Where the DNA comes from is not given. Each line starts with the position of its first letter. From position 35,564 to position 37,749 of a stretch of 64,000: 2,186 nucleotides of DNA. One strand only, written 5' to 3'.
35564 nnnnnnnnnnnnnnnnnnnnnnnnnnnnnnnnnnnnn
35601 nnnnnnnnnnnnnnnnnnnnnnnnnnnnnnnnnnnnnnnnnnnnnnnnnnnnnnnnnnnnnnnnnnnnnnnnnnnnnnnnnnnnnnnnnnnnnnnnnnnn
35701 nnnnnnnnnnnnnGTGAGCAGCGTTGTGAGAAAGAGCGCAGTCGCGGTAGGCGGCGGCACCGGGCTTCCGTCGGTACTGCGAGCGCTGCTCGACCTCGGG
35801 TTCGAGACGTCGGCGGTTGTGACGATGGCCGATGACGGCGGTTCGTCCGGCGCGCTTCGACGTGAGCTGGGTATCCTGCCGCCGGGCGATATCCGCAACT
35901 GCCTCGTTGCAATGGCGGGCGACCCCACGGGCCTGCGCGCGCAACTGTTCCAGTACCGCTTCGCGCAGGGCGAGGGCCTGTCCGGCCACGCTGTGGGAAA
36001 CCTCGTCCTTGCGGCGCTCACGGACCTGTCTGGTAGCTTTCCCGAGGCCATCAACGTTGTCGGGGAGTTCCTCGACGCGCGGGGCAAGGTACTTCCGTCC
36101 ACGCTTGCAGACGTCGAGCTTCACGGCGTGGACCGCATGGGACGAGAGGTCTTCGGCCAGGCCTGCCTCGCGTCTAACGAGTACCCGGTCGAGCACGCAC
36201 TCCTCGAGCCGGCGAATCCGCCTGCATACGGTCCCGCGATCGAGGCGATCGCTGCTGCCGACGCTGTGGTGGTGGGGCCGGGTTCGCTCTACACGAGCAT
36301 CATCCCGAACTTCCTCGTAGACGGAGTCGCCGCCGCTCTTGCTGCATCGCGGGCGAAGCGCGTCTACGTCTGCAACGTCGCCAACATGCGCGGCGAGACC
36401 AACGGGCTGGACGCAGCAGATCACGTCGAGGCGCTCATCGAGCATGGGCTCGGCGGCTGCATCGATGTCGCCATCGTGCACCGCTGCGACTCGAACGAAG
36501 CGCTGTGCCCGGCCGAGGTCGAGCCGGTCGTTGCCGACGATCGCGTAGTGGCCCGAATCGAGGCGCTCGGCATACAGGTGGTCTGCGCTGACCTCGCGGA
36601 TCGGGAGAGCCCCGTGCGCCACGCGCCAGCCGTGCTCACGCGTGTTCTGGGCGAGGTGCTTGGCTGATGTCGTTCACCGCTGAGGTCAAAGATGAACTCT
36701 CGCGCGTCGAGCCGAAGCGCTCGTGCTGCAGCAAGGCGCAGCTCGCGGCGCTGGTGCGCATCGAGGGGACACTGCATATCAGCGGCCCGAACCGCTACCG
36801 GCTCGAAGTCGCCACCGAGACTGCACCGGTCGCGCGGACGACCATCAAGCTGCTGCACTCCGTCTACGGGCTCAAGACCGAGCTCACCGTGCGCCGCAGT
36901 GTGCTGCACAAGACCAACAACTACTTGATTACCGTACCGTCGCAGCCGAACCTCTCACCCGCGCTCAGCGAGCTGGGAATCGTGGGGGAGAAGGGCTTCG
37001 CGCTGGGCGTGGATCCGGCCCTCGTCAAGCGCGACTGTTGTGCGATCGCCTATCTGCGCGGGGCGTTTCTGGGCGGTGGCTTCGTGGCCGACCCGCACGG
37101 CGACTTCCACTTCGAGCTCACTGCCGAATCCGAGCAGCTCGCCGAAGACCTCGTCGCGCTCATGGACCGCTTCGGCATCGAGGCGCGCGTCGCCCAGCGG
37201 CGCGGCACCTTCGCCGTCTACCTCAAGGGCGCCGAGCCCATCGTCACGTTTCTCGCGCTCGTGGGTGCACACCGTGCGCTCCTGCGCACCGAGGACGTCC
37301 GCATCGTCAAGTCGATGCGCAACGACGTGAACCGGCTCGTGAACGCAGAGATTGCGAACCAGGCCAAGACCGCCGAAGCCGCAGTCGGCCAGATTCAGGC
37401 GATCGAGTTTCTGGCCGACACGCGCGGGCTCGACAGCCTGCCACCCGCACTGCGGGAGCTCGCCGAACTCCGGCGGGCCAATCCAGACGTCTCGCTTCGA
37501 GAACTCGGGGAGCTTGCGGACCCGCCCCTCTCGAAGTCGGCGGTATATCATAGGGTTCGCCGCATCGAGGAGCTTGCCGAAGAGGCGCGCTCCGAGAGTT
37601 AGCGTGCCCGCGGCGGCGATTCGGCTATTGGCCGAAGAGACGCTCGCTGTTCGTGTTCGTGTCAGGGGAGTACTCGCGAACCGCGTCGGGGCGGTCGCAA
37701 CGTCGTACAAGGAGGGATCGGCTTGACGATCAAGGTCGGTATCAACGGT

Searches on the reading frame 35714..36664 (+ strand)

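Call 4: search_protein_families(library=pfam, proteins=[window:35714-36664:+], max_evalue=0.01)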
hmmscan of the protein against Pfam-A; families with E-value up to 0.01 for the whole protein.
window:35714-36664:+ (317 aa): 1 family
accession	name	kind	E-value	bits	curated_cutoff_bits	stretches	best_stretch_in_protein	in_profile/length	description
PF01933.23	CofD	-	2e-86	290.2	30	1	10-294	2-289/290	2-phospho-L-lactate transferase CofD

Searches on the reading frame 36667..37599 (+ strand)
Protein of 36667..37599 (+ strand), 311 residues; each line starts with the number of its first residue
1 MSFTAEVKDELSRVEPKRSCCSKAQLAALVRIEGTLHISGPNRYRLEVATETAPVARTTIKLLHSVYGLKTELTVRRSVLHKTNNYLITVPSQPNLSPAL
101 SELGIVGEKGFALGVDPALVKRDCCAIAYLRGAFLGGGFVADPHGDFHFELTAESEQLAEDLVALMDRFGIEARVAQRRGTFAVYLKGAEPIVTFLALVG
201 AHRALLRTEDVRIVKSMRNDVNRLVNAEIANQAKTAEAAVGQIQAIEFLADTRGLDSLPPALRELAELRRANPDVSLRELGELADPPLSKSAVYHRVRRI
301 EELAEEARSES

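Call 4: search_protein_families(library=pfam, proteins=[window:36667-37599:+], max_evalue=0.01)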
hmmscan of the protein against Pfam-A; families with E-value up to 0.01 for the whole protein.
window:36667-37599:+ (311 aa): 4 families
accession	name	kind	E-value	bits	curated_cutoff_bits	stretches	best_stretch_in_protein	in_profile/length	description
PF02650.20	HTH_WhiA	-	2.9e-32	111.4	27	1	221-304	1-84/84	WhiA C-terminal HTH domain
PF14527.11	LAGLIDADG_WhiA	-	4.8e-29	100.8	23.2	1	128-218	3-93/93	WhiA LAGLIDADG-like domain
PF10298.14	WhiA_N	-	1.9e-21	76.4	23.4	1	19-105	1-85/86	WhiA N-terminal LAGLIDADG-like domain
PF14528.11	LAGLIDADG_3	-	5e-08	33.5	22.5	1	127-200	4-82/82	LAGLIDADG-like domain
